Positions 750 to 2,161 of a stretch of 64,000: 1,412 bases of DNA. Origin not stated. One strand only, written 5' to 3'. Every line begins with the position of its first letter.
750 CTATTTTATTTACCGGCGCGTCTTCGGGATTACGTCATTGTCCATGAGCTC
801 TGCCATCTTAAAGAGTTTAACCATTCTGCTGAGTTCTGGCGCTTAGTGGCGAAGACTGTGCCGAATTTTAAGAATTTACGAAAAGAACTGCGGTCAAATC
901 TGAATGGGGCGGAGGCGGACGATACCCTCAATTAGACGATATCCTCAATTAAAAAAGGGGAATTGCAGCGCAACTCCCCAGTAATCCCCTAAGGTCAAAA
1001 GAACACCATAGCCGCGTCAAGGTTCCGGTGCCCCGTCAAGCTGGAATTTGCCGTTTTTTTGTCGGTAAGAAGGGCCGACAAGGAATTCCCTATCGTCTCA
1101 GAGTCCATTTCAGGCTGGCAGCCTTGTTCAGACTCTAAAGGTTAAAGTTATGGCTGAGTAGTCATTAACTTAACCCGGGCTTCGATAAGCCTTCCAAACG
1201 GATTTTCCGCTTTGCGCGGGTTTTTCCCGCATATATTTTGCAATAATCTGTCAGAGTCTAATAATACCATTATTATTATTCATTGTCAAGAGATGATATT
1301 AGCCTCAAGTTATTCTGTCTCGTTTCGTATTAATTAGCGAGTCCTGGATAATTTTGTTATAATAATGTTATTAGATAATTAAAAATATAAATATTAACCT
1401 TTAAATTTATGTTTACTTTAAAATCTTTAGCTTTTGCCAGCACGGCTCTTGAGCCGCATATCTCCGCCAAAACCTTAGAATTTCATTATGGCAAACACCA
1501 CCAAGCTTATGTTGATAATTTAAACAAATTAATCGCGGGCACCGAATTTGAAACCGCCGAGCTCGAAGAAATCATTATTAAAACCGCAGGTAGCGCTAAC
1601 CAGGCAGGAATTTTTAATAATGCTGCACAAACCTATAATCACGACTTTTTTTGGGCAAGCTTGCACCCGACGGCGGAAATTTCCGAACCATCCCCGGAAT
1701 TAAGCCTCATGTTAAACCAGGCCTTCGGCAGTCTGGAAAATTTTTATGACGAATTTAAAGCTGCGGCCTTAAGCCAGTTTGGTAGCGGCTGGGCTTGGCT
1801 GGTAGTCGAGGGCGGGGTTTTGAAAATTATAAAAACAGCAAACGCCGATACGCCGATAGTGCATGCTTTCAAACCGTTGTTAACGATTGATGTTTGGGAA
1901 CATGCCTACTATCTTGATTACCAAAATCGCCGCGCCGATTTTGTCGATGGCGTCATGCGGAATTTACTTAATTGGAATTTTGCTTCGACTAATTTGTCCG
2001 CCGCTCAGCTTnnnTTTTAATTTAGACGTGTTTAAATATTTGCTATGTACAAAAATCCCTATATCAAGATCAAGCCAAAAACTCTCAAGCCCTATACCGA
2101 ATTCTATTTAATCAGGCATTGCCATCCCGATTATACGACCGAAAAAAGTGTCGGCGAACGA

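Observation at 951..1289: Orphan ~300-nt GC-rich, ORF-less transcription unit between the ygjP-like gene and sodB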

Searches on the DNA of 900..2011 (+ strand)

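Call 5: search_rna_families(source=window, start=900, end=1420, threshold=evalue, max_evalue=10, show_alignments=5)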
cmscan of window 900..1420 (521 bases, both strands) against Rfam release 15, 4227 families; matches with E-value up to 10: 2.
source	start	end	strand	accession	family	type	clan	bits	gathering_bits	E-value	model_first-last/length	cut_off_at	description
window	949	1027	-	RF02551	DapZ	Cis-reg;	-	18.1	56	1.3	1-78/78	no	ABC transporter regulator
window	1060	1206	-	RF02613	BSR0739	Gene; sRNA;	-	16.2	191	0.54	1-160/160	no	Brucella sRNA 0739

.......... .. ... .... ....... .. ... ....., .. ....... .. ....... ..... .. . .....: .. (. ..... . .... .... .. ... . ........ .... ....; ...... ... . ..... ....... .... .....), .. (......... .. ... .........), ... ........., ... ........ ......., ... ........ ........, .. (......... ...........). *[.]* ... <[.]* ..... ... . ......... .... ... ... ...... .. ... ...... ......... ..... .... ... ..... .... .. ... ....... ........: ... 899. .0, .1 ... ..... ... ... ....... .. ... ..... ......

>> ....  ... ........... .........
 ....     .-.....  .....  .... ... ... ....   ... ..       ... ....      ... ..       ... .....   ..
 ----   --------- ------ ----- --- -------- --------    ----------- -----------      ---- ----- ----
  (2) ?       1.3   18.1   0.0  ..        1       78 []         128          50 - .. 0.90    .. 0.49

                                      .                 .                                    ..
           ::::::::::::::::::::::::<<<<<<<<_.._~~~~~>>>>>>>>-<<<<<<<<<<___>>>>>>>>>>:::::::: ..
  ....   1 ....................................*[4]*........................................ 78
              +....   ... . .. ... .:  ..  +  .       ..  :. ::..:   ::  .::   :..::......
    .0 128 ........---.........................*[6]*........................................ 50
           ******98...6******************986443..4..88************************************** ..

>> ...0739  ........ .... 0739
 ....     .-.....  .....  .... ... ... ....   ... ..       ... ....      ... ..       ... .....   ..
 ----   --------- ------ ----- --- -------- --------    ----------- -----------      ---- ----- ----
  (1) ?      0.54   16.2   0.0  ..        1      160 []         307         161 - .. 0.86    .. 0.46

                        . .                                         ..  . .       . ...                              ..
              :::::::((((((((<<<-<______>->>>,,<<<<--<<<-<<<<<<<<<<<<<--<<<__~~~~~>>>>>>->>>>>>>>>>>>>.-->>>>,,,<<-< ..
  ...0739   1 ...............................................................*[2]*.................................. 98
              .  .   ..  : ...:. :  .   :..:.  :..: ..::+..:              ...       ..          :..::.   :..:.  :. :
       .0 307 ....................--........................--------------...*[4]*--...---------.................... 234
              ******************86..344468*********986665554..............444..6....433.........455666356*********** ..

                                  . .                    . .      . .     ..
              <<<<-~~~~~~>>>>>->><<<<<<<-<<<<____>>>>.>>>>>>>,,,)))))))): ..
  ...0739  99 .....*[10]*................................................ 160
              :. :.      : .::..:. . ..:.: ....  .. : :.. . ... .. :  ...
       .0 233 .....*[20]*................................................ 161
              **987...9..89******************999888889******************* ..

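Call 23: search_rna_families(sources=[L002, L004, L006, L003], threshold=evalue, max_evalue=5)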
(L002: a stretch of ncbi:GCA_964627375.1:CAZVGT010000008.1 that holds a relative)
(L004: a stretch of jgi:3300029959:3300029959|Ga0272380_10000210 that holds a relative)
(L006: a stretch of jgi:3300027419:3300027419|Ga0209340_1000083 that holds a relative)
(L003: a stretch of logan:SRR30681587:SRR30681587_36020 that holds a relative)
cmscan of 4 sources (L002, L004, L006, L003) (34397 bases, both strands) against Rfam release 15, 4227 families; matches with E-value up to 5: 2.
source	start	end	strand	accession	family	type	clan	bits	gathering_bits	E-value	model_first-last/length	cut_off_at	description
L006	3510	3569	-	RF02527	SSRC38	Gene; sRNA;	-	25.2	80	1.6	1-166/166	no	Streptococcus sRNA SSRC38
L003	1486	1578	+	RF02085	Yar_1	Gene; lncRNA;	-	21.3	50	1.9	1-74/74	no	Yellow-achaete intergenic RNA conserved region 1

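Call 63: search_with_rna_model(model_id=R1, source=window, start=900, end=1420, filters=off, max_evalue=10, show_alignments=2)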
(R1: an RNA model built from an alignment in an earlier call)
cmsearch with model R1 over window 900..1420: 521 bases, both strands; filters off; matches with E-value up to 10: 8.
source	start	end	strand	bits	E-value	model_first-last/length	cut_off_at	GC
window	1191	1242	-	6.4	0.21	1-133/133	no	0.46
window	1245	1319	-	3.4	0.93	1-133/133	no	0.29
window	1377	1388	+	2.9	1.2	1-133/133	no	0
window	1343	1363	-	0.5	4.1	1-133/133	no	0.24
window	1395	1416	-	0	5.4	1-133/133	no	0.18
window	1238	1247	+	-0.4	6.6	98-107/133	no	0.2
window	1348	1363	+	-0.4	6.6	92-107/133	no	0.06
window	947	957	+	-0.9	8.7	1-133/133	no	0.09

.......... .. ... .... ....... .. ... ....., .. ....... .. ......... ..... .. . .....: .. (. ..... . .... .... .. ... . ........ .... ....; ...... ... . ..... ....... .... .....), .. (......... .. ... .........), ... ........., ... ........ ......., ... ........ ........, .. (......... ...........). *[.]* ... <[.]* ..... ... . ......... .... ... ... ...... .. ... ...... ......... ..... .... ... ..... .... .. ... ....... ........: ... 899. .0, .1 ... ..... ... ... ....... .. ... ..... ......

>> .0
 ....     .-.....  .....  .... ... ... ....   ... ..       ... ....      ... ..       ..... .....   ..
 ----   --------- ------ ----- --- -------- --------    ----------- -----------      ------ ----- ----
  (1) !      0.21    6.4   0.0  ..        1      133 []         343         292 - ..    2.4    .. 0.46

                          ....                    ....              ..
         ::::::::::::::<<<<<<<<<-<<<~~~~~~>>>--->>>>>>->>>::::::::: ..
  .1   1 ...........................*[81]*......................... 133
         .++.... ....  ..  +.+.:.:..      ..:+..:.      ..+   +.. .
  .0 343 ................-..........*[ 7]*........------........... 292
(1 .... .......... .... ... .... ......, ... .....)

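Call 72: search_rna_families(source=L176, start=800, end=1330, threshold=evalue, max_evalue=10, show_alignments=3)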
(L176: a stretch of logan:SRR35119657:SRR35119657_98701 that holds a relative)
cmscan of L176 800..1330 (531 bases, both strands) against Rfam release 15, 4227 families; matches with E-value up to 10: 3.
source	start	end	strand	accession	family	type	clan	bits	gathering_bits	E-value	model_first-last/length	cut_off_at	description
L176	1036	1078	+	RF01332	CRISPR-DR19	Gene; CRISPR;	-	16.3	40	5.4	1-37/37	no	CRISPR RNA direct repeat element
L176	933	1045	-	RF01932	bxd_4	Gene; lncRNA;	-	14.3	40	4.7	1-106/106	no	Bithoraxoid conserved region 4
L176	800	856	-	RF01402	STnc150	Gene; sRNA;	-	12.6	60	2.8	1-61/267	3'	STnc150 Hfq binding RNA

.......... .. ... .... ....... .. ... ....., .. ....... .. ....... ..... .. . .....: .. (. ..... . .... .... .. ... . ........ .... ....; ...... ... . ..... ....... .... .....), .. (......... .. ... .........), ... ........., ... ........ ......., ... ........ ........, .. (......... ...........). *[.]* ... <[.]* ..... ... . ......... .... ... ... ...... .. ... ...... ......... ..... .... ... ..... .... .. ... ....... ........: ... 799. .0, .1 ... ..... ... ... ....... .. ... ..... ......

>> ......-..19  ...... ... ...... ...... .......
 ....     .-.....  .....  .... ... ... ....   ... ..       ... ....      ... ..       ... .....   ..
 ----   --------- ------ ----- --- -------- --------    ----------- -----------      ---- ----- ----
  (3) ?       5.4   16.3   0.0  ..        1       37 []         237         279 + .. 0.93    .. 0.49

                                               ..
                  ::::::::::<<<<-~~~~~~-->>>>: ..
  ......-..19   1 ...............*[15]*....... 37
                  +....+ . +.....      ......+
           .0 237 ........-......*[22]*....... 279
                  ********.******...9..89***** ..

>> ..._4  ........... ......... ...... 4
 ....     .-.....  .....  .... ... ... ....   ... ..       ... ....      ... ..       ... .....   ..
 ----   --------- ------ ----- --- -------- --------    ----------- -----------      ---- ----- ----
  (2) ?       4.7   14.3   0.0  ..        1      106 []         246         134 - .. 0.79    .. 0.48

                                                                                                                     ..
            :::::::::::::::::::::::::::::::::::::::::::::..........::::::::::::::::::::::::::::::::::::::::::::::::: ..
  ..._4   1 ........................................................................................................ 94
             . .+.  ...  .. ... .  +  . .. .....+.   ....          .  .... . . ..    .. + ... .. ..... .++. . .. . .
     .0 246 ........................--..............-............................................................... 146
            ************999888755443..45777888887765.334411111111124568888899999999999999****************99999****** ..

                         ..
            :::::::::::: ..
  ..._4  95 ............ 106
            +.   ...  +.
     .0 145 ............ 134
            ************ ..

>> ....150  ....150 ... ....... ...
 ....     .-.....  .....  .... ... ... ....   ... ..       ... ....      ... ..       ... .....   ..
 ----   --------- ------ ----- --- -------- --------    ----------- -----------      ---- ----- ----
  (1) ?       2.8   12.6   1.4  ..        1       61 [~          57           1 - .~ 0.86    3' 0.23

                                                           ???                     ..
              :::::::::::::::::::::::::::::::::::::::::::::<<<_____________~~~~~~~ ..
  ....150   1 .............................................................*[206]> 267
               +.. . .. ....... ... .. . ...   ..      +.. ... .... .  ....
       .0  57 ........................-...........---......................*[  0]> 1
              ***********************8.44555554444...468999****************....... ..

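Call 73: search_rna_families(source=L168, start=60, end=460, threshold=evalue, max_evalue=10, show_alignments=3)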
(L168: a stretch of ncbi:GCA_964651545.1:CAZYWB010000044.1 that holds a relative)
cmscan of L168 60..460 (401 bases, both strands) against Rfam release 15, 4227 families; matches with E-value up to 10: 1.
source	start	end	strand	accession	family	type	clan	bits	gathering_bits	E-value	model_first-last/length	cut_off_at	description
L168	162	306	+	RF00443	SNORA27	Gene; snRNA; snoRNA; HACA-box;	CL00032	13.5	64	8.2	1-127/127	no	Small nucleolar RNA SNORA27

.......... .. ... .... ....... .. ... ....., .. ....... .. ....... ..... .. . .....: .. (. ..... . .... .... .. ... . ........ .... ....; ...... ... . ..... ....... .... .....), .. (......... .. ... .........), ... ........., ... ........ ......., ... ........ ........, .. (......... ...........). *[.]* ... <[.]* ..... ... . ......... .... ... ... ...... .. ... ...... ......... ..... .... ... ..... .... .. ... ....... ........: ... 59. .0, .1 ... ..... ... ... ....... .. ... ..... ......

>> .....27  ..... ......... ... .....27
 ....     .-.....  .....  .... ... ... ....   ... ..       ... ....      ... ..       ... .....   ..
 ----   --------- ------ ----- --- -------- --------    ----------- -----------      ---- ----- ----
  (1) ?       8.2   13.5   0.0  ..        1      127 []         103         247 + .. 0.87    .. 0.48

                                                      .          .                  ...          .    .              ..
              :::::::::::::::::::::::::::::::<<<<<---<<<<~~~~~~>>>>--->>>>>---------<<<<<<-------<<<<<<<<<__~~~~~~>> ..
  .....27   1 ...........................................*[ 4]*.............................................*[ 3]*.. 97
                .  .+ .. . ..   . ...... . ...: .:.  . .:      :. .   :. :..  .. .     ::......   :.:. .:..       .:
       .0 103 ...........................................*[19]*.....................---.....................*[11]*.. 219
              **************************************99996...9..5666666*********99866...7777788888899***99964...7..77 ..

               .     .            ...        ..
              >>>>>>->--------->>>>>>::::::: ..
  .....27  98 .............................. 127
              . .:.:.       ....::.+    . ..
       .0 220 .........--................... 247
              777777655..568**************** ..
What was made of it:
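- On Bacterial RNase P RNA (Rfam RF00010/RF00011): No RNase P match at E<=10 for the window unit or for the L002, L004, L006, L176 and L168 units (calls 5, 23, 72, 73).
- On SRP RNA (4.5S or large bacterial SRP): There is no Rfam SRP hit (calls 5, 23, 72, 73).
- No riboswitch family matches (calls 5, 23, 72, 73). No RNase P, 6S, SRP or tmRNA match appears at E<=10 (roughly 12 bits or more) in six members (calls 5, 23, 72, 73).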

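Call 82: search_with_rna_model(model_id=R2, source=window, start=900, end=1420, filters=off, max_evalue=10, show_alignments=2)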
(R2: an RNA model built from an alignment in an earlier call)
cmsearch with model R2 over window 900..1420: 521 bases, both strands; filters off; matches with E-value up to 10: 5.
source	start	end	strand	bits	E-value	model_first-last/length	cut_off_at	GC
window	1207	1244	-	7.4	0.28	1-130/130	no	0.47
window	1245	1319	-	4.8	1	1-130/130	no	0.29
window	1377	1389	+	4.4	1.3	1-130/130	no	0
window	1396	1418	-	1.3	6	1-130/130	no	0.17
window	1343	1363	-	0.4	9.1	1-130/130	no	0.24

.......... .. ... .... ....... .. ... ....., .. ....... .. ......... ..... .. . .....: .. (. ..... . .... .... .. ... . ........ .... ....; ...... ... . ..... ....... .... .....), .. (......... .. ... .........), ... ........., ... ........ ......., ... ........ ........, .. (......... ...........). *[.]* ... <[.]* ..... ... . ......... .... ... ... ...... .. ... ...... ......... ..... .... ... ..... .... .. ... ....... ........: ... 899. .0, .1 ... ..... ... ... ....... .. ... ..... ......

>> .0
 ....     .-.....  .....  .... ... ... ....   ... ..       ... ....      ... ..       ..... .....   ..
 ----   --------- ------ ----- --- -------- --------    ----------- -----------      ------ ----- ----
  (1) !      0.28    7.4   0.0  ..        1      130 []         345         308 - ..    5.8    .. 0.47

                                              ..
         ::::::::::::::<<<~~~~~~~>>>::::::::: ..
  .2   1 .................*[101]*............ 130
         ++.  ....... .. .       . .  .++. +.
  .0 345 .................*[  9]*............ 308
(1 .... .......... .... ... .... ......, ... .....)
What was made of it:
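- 1216..1230 (-): Hairpin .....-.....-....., apparently a tandem duplicate of the P1 5' strand (compare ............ at 1210-1199). The covariance models mis-align to it (calls 63, 82).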
